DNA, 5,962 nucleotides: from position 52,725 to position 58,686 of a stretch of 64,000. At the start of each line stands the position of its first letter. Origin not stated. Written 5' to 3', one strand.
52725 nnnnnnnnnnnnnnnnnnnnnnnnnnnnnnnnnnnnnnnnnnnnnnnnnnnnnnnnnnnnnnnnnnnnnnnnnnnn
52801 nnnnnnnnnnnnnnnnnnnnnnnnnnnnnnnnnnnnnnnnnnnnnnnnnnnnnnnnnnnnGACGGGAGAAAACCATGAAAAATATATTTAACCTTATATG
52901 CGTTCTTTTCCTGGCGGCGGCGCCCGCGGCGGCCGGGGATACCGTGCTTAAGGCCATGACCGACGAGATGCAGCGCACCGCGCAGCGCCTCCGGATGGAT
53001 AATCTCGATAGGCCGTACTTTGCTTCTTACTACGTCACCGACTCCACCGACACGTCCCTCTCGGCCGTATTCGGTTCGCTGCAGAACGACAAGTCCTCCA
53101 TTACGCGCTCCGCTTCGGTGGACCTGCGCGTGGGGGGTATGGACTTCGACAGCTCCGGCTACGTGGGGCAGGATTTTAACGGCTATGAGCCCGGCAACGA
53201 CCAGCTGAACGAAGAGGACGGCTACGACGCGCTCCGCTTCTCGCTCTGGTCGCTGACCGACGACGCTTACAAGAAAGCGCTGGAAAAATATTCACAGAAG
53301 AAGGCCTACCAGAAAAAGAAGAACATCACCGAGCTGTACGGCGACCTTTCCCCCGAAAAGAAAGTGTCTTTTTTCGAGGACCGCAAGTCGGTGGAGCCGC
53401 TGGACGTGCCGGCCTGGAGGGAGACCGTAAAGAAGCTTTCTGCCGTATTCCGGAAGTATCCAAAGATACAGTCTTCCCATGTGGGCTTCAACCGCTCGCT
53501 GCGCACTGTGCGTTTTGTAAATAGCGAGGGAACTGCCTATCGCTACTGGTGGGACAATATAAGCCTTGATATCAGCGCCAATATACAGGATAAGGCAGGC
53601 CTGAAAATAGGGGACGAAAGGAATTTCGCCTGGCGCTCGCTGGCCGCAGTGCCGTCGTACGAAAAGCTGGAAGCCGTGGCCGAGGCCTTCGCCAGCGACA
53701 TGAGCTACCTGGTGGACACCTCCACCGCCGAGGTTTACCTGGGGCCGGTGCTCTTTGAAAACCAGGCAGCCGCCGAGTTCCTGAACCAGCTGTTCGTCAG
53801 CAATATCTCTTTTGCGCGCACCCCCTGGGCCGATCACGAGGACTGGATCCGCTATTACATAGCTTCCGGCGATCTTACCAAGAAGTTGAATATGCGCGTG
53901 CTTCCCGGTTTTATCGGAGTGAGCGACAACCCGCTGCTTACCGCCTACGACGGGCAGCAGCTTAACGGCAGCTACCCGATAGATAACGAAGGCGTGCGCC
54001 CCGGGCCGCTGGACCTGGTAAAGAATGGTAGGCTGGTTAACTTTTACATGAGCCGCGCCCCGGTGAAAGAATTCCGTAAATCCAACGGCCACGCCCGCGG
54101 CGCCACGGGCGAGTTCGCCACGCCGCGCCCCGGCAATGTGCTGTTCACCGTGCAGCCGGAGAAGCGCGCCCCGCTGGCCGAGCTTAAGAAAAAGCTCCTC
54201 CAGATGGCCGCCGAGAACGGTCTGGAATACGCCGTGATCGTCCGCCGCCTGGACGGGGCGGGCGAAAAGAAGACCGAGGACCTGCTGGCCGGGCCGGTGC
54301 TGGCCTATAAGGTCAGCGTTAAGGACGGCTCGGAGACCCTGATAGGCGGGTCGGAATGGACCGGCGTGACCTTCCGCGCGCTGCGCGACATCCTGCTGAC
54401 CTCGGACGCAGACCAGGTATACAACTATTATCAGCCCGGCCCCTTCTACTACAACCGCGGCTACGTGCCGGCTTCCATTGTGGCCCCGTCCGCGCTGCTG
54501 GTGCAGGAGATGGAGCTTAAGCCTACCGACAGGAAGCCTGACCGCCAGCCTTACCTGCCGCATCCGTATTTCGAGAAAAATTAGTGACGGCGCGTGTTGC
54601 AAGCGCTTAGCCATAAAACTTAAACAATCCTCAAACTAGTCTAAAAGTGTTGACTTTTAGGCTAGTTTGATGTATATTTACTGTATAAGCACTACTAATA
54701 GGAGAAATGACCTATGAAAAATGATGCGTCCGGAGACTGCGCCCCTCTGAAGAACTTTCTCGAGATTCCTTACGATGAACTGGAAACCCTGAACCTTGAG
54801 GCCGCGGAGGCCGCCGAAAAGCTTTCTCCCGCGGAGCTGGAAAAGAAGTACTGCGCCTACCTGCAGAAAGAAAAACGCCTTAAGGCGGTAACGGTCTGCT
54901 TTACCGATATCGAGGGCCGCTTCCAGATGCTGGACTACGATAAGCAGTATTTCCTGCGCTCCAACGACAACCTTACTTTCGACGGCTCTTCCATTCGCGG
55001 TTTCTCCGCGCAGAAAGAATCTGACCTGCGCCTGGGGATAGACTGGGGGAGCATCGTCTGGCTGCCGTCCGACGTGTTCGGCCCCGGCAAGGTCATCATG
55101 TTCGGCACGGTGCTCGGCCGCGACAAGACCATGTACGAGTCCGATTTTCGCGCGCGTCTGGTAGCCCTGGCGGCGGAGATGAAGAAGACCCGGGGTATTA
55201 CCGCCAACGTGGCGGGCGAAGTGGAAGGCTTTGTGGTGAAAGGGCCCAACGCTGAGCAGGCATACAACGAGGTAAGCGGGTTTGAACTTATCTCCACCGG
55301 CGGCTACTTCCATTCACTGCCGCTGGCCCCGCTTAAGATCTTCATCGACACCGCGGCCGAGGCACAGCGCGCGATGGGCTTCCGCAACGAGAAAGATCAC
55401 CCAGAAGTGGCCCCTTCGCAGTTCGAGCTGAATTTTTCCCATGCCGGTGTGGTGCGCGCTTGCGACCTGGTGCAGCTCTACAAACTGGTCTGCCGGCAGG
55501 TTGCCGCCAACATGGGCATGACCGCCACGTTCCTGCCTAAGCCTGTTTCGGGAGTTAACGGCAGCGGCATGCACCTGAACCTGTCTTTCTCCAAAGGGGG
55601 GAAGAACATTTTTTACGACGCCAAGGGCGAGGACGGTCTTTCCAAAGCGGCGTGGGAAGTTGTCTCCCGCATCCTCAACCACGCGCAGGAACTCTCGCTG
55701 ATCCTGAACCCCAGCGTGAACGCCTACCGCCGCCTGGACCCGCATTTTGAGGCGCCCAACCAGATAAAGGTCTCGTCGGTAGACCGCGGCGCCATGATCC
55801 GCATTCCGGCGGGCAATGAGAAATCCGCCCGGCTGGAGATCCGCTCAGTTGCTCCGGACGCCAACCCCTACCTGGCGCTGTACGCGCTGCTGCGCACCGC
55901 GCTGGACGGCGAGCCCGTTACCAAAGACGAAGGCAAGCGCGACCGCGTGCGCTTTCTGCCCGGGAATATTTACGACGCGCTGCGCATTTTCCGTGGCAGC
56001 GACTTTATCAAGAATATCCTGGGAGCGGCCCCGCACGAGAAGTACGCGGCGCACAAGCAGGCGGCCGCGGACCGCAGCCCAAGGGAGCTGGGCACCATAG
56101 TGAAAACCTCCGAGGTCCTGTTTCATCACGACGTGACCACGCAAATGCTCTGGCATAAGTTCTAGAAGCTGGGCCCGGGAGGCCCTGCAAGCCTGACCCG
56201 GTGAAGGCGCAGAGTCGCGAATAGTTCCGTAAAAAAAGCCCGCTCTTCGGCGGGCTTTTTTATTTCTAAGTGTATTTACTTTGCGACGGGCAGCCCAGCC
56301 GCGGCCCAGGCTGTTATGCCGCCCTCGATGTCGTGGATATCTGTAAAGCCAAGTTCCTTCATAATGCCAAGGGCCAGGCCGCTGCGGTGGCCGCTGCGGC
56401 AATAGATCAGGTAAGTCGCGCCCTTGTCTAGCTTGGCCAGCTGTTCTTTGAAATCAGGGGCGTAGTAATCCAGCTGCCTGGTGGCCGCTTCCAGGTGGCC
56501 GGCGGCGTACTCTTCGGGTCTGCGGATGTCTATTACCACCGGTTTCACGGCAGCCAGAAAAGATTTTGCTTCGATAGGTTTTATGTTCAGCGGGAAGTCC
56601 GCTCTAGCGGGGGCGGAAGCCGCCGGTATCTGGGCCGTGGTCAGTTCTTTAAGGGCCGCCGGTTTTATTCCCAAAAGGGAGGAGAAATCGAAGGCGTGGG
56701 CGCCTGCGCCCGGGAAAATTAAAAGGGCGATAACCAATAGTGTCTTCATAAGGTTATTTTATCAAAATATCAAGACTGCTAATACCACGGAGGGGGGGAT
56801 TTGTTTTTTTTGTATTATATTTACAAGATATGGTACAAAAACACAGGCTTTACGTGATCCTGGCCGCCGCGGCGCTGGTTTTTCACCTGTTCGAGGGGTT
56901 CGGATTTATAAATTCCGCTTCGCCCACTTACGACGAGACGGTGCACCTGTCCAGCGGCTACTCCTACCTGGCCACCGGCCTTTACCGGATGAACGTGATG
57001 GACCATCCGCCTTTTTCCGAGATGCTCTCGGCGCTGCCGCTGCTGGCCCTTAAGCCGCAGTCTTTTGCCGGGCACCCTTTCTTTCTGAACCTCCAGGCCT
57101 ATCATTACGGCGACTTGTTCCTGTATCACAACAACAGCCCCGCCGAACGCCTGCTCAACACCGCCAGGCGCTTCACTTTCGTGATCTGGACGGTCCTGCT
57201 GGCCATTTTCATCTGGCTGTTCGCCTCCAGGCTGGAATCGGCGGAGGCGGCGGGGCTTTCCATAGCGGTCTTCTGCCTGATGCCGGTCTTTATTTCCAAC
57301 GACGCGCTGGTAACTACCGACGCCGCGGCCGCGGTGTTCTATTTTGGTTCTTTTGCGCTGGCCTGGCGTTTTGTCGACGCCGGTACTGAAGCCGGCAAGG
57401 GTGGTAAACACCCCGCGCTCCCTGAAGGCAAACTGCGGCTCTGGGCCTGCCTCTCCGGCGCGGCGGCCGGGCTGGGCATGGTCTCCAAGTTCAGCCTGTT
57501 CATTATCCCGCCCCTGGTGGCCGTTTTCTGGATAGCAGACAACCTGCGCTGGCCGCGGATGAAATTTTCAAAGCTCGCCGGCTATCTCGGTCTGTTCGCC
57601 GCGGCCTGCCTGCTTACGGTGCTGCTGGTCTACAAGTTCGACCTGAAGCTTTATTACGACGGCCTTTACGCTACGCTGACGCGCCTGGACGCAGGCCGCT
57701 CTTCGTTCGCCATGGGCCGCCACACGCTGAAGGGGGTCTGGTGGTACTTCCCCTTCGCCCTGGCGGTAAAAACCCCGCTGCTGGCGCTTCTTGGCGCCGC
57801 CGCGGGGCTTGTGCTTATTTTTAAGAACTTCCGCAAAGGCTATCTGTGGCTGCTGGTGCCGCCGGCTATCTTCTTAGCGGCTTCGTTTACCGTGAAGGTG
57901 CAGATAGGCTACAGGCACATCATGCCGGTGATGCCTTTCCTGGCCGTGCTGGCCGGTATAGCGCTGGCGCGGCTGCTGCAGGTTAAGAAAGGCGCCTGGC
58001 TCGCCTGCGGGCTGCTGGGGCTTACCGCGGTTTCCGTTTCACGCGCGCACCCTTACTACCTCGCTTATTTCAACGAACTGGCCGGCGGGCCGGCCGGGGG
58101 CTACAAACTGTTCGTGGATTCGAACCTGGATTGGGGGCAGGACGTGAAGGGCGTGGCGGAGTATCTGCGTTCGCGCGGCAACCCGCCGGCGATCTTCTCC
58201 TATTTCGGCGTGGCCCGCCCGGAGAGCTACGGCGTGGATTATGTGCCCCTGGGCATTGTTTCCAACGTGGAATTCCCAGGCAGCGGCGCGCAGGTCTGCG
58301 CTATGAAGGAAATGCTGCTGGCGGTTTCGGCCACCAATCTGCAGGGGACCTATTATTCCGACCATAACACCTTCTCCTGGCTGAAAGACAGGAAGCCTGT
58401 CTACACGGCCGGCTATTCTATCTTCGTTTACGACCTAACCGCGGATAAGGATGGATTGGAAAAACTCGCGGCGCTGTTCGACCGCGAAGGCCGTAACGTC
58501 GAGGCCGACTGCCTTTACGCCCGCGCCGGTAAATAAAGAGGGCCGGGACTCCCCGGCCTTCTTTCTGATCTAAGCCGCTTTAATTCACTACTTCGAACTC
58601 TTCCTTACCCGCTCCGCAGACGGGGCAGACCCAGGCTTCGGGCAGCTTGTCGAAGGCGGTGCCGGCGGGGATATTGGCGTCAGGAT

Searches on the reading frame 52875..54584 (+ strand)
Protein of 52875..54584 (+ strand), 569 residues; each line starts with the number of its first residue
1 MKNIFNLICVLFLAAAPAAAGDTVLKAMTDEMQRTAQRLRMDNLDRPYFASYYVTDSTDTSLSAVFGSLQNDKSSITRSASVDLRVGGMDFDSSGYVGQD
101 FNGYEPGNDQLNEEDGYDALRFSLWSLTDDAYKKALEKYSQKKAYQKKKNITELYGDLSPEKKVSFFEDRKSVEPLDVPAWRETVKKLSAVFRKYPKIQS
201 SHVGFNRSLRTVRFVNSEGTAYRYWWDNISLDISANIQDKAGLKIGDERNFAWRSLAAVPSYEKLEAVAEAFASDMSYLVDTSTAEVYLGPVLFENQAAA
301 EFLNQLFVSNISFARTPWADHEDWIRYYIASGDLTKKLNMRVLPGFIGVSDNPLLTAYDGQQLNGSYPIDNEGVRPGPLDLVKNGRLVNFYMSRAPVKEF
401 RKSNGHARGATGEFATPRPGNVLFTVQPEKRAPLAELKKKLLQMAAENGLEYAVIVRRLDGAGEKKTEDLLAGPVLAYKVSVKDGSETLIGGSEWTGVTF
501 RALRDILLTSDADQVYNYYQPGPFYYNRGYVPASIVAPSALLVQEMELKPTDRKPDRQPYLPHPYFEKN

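Call 9: search_protein_families(library=pfam, proteins=[window:52875-54584:+], max_evalue=0.00001)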
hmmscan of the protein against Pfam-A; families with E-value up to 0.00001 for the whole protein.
window:52875-54584:+ (569 aa): 1 family
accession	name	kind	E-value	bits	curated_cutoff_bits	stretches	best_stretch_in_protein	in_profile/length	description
PF19289.4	PmbA_TldD_3rd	-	2.4e-15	56.7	22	1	291-546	5-216/220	PmbA/TldA metallopeptidase C-terminal domain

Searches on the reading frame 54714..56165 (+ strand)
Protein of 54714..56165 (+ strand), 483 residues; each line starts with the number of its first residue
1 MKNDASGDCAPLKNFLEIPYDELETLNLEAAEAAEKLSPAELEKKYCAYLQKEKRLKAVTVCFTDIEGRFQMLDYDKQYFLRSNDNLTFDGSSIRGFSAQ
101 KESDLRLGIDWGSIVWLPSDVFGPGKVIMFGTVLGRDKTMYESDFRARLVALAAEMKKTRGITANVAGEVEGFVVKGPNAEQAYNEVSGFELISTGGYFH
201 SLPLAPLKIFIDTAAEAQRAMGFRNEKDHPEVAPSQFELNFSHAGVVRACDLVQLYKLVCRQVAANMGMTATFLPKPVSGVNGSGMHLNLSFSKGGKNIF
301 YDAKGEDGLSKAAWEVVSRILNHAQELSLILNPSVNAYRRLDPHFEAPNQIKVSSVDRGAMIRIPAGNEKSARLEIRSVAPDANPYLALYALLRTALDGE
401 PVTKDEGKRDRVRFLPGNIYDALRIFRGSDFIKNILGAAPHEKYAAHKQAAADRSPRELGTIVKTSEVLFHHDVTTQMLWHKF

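Call 9: search_protein_families(library=pfam, proteins=[window:54714-56165:+], max_evalue=0.00001)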
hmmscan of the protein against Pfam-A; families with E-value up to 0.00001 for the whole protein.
window:54714-56165:+ (483 aa): 2 families
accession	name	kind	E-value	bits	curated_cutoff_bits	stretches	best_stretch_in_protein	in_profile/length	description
PF00120.29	Gln-synt_C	-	5.2e-73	246.5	24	1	146-453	5-330/344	Glutamine synthetase, catalytic domain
PF03951.24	Gln-synt_N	-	3.1e-09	36.8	33.4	1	57-119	3-67/82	Glutamine synthetase, beta-Grasp domain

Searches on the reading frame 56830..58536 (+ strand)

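Call 9: search_protein_families(library=pfam, proteins=[window:56830-58536:+], max_evalue=0.00001)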
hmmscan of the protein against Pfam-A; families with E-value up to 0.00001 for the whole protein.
window:56830-58536:+ (568 aa): 0 families

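Call 28: search_protein_families(library=pfam, proteins=[window:56830-58536:+], max_evalue=0.01)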
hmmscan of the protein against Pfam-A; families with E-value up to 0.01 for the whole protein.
window:56830-58536:+ (568 aa): 1 family
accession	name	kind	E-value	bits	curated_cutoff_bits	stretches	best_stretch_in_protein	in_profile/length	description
PF13231.12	PMT_2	-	0.00013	22.6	26.1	1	112-264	23-157/160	Dolichyl-phosphate-mannose-protein mannosyltransferase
